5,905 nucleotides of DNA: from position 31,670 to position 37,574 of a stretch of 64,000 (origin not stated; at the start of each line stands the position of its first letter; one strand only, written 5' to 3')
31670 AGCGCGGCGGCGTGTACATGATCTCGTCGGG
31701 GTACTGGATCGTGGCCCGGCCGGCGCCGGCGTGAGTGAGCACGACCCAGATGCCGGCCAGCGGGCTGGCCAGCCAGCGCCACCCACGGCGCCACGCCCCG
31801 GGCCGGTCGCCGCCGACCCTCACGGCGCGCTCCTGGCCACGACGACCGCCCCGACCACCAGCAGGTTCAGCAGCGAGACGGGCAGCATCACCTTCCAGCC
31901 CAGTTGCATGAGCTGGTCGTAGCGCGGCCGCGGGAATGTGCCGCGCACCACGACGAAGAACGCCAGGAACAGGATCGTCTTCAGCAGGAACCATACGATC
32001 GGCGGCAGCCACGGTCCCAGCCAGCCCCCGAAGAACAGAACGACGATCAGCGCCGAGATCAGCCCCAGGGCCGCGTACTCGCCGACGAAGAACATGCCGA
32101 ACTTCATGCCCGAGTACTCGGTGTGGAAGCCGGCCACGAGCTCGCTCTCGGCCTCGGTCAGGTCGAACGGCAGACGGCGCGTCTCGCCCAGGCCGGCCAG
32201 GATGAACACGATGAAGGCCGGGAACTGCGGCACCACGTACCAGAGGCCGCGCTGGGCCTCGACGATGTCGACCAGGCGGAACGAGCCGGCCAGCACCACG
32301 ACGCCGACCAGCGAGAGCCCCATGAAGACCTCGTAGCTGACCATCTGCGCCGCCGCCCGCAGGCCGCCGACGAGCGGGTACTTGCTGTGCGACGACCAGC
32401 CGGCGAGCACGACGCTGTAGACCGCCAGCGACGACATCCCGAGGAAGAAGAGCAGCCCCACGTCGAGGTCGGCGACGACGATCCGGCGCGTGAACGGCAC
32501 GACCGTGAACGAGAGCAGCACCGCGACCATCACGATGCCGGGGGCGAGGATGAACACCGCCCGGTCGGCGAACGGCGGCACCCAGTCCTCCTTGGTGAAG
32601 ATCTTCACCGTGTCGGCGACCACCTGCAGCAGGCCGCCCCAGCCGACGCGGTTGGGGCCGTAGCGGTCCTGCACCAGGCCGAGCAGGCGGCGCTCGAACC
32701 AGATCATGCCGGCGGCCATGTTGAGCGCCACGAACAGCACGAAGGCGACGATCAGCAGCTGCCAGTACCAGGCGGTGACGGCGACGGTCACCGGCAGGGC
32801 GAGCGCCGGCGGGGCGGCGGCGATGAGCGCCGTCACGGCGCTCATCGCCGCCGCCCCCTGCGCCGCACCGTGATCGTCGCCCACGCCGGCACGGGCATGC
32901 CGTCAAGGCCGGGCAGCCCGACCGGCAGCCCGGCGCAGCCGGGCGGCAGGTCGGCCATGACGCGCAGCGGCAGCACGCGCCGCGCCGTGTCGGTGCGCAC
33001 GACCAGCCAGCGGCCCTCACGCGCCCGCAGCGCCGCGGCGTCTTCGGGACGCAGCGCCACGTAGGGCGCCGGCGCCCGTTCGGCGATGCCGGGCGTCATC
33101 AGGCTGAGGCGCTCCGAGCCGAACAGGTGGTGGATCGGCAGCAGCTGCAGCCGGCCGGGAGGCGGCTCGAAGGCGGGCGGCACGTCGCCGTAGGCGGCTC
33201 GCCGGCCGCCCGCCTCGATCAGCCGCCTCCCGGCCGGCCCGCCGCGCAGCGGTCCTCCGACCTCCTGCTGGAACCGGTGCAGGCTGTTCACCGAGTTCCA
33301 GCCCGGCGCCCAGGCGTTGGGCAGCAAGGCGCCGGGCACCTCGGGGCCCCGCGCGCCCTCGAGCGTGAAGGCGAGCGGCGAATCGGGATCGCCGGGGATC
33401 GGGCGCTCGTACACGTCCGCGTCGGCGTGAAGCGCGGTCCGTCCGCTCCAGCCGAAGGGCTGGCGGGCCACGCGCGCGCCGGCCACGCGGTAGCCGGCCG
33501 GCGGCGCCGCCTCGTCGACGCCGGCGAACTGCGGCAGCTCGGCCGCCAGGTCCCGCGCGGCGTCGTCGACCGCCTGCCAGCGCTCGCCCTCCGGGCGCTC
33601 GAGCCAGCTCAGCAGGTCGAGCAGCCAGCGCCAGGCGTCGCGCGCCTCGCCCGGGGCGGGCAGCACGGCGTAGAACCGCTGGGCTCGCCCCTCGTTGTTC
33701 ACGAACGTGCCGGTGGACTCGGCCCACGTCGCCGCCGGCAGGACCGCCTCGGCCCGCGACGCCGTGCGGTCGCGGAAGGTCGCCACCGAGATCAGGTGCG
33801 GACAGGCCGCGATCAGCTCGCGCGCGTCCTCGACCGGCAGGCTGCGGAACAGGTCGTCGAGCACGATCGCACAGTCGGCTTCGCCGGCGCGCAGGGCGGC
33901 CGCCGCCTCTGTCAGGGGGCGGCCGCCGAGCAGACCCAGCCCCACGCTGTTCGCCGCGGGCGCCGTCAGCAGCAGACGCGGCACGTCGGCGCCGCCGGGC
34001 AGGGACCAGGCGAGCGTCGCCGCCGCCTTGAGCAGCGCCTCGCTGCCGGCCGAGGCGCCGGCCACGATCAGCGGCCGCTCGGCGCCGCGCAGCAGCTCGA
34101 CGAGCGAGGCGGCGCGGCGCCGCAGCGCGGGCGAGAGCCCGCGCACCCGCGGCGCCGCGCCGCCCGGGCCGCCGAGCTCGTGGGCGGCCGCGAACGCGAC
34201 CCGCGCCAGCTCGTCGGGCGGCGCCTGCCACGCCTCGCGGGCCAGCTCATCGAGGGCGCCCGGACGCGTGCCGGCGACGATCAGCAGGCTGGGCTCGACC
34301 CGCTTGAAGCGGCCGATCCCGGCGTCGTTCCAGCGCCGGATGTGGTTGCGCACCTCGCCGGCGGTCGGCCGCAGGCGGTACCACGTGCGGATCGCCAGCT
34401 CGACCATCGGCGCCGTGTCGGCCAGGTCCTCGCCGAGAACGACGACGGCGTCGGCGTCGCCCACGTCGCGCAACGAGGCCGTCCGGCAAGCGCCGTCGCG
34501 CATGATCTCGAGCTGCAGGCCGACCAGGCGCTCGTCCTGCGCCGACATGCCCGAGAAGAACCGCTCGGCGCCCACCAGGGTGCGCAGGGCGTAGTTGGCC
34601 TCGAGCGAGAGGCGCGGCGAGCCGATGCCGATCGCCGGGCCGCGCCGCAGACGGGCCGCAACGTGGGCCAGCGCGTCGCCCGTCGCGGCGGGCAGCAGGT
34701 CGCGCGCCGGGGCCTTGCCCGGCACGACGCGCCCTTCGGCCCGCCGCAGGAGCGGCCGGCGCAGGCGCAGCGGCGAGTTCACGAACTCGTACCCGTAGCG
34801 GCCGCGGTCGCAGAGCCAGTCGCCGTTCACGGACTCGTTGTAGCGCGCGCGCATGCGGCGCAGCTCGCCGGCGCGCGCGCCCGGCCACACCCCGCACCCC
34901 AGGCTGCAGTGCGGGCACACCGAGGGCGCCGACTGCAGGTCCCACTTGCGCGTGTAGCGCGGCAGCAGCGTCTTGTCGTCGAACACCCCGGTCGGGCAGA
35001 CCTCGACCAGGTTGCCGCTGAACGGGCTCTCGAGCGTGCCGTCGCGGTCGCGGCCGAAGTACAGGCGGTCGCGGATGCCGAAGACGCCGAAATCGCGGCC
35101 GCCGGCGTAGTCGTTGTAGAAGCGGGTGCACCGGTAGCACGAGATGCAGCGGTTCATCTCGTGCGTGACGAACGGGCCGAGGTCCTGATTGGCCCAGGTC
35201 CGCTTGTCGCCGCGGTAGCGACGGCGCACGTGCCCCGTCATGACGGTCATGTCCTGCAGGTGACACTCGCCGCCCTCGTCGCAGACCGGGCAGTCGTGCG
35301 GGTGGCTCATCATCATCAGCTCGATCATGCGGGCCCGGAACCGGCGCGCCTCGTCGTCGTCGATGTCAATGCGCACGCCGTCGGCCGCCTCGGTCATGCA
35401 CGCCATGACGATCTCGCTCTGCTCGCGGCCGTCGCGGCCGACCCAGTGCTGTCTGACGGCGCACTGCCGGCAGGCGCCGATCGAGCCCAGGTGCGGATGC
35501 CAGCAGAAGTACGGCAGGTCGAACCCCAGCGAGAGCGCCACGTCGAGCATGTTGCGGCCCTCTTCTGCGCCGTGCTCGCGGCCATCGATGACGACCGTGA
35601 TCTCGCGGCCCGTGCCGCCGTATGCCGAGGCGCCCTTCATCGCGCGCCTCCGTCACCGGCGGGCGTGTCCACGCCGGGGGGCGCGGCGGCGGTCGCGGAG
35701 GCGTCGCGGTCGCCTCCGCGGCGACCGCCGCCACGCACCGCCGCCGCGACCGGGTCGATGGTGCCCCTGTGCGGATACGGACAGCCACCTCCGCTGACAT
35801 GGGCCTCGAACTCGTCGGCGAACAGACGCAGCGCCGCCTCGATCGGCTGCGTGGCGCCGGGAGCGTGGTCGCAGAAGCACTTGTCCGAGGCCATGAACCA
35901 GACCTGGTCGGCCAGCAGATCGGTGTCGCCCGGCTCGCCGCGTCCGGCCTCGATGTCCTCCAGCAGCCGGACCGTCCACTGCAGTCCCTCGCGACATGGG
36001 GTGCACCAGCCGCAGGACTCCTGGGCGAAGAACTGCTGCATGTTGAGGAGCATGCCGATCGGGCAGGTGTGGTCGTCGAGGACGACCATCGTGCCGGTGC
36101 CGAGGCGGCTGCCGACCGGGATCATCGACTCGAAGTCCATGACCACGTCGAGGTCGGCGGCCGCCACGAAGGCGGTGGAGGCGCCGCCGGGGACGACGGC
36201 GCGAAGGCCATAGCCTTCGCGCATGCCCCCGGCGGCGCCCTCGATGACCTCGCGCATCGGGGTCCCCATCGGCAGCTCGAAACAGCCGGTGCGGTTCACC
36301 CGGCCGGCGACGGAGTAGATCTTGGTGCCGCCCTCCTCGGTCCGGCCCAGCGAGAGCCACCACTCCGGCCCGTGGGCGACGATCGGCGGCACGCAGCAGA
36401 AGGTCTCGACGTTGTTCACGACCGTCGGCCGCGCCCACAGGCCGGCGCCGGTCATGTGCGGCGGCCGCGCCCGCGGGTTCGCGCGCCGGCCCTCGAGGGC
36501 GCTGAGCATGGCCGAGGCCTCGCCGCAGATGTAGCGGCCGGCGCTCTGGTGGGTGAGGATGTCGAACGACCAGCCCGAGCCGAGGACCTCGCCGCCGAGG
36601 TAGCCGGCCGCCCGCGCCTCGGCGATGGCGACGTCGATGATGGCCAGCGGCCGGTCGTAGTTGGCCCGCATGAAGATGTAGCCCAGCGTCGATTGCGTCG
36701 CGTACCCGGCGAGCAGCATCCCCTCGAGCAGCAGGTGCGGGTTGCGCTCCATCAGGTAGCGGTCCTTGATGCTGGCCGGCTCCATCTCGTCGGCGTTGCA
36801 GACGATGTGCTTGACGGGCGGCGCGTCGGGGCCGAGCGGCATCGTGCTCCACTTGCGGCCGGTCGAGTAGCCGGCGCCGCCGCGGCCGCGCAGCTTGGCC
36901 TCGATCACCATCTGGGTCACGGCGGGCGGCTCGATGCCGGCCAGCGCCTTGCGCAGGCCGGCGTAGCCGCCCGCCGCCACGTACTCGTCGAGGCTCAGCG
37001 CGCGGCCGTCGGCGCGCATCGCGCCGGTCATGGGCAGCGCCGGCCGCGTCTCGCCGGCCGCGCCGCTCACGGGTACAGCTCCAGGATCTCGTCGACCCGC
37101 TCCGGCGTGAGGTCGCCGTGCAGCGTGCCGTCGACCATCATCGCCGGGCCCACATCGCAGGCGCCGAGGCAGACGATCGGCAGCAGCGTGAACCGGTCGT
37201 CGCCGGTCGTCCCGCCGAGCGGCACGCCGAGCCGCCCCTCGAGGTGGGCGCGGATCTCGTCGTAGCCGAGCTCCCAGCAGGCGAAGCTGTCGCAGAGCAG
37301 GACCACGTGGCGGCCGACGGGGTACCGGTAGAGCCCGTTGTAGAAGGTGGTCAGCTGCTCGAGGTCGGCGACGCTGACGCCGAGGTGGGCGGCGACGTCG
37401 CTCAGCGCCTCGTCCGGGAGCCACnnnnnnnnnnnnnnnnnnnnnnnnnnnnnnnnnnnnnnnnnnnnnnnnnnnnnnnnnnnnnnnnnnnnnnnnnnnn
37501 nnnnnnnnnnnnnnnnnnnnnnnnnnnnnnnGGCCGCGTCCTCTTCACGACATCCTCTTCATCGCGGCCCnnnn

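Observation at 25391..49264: Roughly 24-kb single-strand respiratory supercluster: nuoA – qcrCAB – (ctaB) – caa3 oxidase – copCD – nuoBCDEFGHIJKLMN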

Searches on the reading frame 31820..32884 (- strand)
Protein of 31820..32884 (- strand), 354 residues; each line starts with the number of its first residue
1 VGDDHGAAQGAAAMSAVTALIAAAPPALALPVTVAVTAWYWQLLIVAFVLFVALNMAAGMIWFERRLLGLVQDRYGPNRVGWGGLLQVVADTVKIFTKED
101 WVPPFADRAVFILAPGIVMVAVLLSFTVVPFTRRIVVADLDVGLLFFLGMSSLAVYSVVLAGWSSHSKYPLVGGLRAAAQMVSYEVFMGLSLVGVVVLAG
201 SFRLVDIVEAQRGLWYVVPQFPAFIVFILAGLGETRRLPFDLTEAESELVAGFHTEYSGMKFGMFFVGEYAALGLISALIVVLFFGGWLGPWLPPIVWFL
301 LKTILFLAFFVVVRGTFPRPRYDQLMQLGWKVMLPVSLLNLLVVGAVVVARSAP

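Call 6: search_protein_families(library=pfam, proteins=[window:31820-32884:-], max_evalue=0.001)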
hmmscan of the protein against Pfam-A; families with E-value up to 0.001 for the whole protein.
window:31820-32884:- (354 aa): 1 family
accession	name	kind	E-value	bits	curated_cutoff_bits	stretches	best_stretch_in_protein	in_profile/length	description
PF00146.26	NADHdh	-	7.1e-120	400.3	27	1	45-344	3-297/298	NADH dehydrogenase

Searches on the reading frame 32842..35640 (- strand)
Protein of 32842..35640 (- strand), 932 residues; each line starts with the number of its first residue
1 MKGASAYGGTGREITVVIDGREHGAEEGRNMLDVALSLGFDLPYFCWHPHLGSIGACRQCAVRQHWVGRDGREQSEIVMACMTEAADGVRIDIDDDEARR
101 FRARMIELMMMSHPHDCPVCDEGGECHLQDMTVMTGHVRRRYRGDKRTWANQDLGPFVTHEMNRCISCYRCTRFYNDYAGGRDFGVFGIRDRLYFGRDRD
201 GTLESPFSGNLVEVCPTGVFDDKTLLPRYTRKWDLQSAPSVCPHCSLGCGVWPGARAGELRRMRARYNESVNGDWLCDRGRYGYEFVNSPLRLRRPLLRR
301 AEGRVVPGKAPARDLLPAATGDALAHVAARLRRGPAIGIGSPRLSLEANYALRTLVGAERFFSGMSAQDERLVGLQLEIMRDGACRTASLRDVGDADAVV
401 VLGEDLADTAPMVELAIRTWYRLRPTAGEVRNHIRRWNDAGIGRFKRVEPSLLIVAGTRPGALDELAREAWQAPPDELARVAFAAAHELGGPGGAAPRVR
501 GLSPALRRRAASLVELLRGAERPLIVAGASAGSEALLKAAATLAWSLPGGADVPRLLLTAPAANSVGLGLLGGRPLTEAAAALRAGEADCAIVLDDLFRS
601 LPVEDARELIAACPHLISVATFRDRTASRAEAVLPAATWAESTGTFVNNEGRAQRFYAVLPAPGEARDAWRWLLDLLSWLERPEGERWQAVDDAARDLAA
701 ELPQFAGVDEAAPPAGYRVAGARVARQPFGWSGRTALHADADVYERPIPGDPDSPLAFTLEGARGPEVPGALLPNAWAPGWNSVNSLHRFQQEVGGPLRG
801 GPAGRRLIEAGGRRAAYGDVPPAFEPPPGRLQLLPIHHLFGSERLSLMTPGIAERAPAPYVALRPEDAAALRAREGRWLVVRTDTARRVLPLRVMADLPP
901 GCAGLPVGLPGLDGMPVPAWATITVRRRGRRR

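Call 6: search_protein_families(library=pfam, proteins=[window:32842-35640:-], max_evalue=0.001)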
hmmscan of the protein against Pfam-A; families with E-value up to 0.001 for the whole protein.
window:32842-35640:- (932 aa): 8 families
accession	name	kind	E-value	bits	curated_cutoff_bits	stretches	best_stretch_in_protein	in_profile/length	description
PF22117.2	Fer4_Nqo3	-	2e-24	86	27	1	155-220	1-66/67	NADH-quinone oxidoreductase subunit 3, ferredoxin-like domain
PF00384.28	Molybdopterin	-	5.7e-21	75.4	24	2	580-674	251-348/353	Molybdopterin oxidoreductase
PF10588.14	NADH-G_4Fe-4S_3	-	5.6e-14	51.8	27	1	102-138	1-37/40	NADH-ubiquinone oxidoreductase-G iron-sulfur binding region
PF13510.11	Fer2_4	-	6.4e-12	45.8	22.8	1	12-92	2-78/82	2Fe-2S iron-sulfur cluster binding domain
PF04879.21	Molybdop_Fe4S4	-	3.2e-10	40.2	22.7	1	236-289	2-55/55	Molybdopterin oxidoreductase Fe4S4 domain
PF00111.32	Fer2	-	1.2e-05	25.6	21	1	19-84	4-75/77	2Fe-2S iron-sulfur cluster binding domain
PF01568.27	Molydop_binding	-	2.4e-05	24.8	26.8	1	853-911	25-82/110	Molydopterin dinucleotide binding domain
PF22151.2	Fer4_NDSU1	-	0.00038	20.3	23.8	1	247-284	13-50/51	NADH-ubiquinone oxidoreductase NDSU1/NuoG-like, 4Fe-4S domain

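Call 64: search_solved_structures(query=window:32842-35640:-, max_evalue=1e-40)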
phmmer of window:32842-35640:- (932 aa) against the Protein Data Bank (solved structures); distinct sequences matched with E-value up to 1e-40: 32.
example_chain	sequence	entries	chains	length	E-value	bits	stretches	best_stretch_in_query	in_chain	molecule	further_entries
7p63_G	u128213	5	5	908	7.7e-252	841.6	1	15-917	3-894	NADH-quinone oxidoreductase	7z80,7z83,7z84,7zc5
7p61_G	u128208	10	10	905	1.1e-251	841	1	15-917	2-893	NADH-quinone oxidoreductase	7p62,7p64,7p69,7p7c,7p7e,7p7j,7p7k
9taj_G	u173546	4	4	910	1e-250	837.8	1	15-917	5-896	NADH-quinone oxidoreductase subunit G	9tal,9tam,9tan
7awt_G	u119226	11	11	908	1.1e-250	837.7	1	15-917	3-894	NADH-quinone oxidoreductase | NADH-quinone oxidoreductase subunit G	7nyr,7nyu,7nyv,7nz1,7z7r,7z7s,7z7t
9f5x_C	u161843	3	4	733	2.3e-61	211.1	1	26-329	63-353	NADH:ubiquinone oxidoreductase 78 kDa subunit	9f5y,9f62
6x89_S1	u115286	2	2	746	2.9e-60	207.5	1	13-422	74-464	NADH dehydrogenase [ubiquinone] iron-sulfur protein 1, mitochondrial | NDUS1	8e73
7ar7_G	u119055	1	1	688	3.7e-60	207.1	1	13-327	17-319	NADH dehydrogenase [ubiquinone] iron-sulfur protein 1, mitochondrial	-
7a23_C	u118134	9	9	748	5.4e-60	206.6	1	13-327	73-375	75kDa | NADH dehydrogenase [ubiquinone] iron-sulfur protein 1, mitochondrial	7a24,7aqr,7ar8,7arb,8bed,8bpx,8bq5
8b9z_G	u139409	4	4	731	3.1e-59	204.1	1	14-421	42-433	NADH-ubiquinone oxidoreductase 75 kDa subunit, mitochondrial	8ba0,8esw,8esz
7vxu_M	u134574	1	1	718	3.6e-59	203.8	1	13-418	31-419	NADH-ubiquinone oxidoreductase 75 kDa subunit, mitochondrial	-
5gpn_Y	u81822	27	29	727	3.8e-59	203.8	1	13-418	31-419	NADH-ubiquinone oxidoreductase 75 kDa subunit | NADH-ubiquinone oxidoreductase 75 kDa subunit, mitochondrial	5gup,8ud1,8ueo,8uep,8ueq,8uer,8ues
7v2c_M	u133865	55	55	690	5.4e-59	203.2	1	14-418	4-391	NADH-ubiquinone oxidoreductase 75 kDa subunit, mitochondrial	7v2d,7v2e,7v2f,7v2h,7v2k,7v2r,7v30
8zo8_S1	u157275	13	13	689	6.2e-59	203.1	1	14-418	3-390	NADH-ubiquinone oxidoreductase 75 kDa subunit, mitochondrial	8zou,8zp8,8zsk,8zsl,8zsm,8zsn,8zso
9cwt_M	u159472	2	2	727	9.1e-59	202.5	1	13-418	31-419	NADH-ubiquinone oxidoreductase 75 kDa subunit, mitochondrial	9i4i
7ak5_G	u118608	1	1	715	1.2e-58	202.1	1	12-418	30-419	NADH-ubiquinone oxidoreductase 75 kDa subunit, mitochondrial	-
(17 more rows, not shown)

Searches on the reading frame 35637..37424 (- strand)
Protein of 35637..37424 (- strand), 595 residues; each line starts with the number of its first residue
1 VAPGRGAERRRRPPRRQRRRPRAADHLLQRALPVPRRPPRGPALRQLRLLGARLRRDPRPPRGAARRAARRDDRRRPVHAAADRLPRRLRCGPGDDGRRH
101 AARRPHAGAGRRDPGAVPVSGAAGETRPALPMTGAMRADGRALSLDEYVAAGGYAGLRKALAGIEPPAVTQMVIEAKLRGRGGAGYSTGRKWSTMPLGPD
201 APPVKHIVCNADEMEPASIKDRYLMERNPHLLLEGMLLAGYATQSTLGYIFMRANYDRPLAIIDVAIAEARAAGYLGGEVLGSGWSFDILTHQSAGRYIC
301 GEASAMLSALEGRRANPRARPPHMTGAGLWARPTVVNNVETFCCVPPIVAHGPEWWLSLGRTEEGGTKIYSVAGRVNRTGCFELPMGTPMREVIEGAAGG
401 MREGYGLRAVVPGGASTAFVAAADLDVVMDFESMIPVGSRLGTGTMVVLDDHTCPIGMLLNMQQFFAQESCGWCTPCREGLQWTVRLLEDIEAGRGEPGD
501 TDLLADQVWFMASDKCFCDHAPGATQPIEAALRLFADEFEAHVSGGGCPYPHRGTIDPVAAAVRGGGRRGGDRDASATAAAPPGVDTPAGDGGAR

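Call 6: search_protein_families(library=pfam, proteins=[window:35637-37424:-], max_evalue=0.001)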
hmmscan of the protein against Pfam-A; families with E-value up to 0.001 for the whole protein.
window:35637-37424:- (595 aa): 4 families
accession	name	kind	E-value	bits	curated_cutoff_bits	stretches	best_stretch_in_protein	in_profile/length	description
PF01512.22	Complex1_51K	-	5.9e-39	133.8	31.2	1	175-346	3-149/150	Nuo51 FMN-binding domain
PF10589.14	NADH_4Fe-4S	-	1.2e-24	86.4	23.5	1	458-542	2-85/85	NADH-ubiquinone oxidoreductase-F iron-sulfur binding region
PF10531.15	SLBB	-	8e-09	35.6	27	1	370-416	2-51/55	SLBB domain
PF22461.2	SLBB_2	-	2.4e-06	28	27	1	369-427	2-61/79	SLBB domain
